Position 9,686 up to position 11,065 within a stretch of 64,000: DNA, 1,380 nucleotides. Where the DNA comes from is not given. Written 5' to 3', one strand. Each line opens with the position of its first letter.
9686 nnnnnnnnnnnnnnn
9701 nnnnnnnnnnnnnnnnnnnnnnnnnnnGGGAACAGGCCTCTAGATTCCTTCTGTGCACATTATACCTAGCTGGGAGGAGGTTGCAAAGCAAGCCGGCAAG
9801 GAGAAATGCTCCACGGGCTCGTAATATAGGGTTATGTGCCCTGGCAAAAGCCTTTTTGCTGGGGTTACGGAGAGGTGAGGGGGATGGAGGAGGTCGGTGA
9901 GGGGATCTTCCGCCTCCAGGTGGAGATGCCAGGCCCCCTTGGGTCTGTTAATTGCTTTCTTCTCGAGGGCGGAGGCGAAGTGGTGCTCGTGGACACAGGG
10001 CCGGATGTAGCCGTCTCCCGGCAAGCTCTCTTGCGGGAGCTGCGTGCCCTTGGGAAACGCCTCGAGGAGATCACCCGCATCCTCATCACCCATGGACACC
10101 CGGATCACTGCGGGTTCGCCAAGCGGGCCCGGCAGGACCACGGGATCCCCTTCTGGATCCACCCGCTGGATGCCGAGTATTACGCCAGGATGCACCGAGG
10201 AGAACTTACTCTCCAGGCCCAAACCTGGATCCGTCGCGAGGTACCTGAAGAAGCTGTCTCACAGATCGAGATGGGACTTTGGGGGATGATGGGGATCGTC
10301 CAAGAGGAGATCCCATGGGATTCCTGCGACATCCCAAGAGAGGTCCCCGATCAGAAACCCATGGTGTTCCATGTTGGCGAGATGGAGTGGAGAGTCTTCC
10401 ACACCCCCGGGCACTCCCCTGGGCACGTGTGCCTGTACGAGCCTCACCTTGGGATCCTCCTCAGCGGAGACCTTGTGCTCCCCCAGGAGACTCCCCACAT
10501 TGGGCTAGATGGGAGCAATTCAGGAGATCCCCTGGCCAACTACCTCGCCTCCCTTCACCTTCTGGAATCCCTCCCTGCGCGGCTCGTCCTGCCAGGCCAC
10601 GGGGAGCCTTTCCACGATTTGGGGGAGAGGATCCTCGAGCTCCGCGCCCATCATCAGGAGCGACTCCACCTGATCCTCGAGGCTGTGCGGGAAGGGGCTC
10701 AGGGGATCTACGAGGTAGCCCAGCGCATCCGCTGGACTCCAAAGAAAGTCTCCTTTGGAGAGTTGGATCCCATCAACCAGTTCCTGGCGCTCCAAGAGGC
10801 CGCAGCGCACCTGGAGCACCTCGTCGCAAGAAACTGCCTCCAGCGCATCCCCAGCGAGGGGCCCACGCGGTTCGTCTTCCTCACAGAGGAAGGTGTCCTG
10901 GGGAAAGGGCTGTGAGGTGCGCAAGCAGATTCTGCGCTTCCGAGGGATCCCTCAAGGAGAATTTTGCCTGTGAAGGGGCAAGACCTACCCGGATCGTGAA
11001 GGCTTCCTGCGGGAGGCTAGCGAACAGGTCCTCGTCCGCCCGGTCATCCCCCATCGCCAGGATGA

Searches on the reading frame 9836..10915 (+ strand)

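Call 7: search_protein_families(library=pfam, proteins=[window:9836-10915:+])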
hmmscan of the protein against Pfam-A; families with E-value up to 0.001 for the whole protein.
window:9836-10915:+ (359 aa): 4 families
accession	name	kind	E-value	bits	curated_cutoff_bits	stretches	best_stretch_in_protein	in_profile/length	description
PF00753.33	Lactamase_B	-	3.7e-33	115.6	22.7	1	35-255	3-196/196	Metallo-beta-lactamase superfamily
PF12706.13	Lactamase_B_2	-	3.4e-08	33.8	27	1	50-111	3-65/200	Beta-lactamase superfamily domain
PF19583.5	ODP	-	6.9e-07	29.8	27.2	0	38-98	3-60/194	ODP family beta lactamase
PF13483.12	Lactamase_B_3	-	0.00031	21.2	24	1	39-96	8-54/160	Beta-lactamase superfamily domain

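Call 8: search_protein_families(library=ncbifam, proteins=[window:9836-10915:+])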
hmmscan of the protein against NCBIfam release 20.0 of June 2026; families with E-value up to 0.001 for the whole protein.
window:9836-10915:+ (359 aa): 16 families
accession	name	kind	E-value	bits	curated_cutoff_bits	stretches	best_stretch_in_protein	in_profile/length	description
NF053820.1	MBLfold_Strvi7410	exception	1.2e-45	156.4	525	1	20-347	5-341/343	Strvi_7410 family MBL fold metallo-hydrolase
TIGR04558.1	SoxH_rel_PQQ_1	hypoth_equivalog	3.7e-13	49.2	300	1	175-288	139-245/285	quinoprotein relay system zinc metallohydrolase 1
TIGR04559.1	SoxH_rel_PQQ_2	hypoth_equivalog_domain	6.1e-11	42.3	280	1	189-273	153-230/283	quinoprotein relay system zinc metallohydrolase 2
NF012229.1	bla_class_B_core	domain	1.6e-10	41.3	100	1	42-200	19-136/139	metallo-beta-lactamase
NF033105.1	bla_subclass_B3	equivalog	1.3e-09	37.7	240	1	38-127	23-110/257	subclass B3 metallo-beta-lactamase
NF041804.1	MBL_fold_SolJ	exception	1.2e-08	34.4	350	1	73-119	48-94/224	solanimycin biosynthesis MBL-fold hydrolase SolJ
TIGR03413.1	GSH_gloB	equivalog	3.6e-08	33.1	200.8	0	178-215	92-129/248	hydroxyacylglutathione hydrolase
NF047979.1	lactonase_AidB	equivalog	7.5e-08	32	360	1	37-92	50-107/271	AidB family quorum-quenching N-acyl homoserine lactonase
NF033088.2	bla_subclass_B1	equivalog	1.2e-07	31.6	200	1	37-258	30-203/217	subclass B1 metallo-beta-lactamase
NF000427.2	blaCAU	exception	4e-07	29.6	500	1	40-113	28-100/262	CAU/MBL1b family subclass B3 metallo-beta-lactamase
NF033184.1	B3_Acin_new1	exception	0.00025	20.2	580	0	38-104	49-113/283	putative subclass B3 metallo-beta-lactamase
NF040874.1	blaPJM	exception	0.00034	20.3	630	0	49-108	69-126/301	PJM family subclass B3 metallo-beta-lactamase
NF007597.0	PRK10241.1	equivalog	0.00042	19.7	421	0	179-214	96-129/251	hydroxyacylglutathione hydrolase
TIGR03675.1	arCOG00543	equivalog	0.00061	18.1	580.2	1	40-94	190-244/631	beta-CASP ribonuclease aCPSF1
NF045699.1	AHLLactAiiA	equivalog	0.00064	19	375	0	66-97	83-114/251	quorum-quenching N-acyl homoserine lactonase AiiA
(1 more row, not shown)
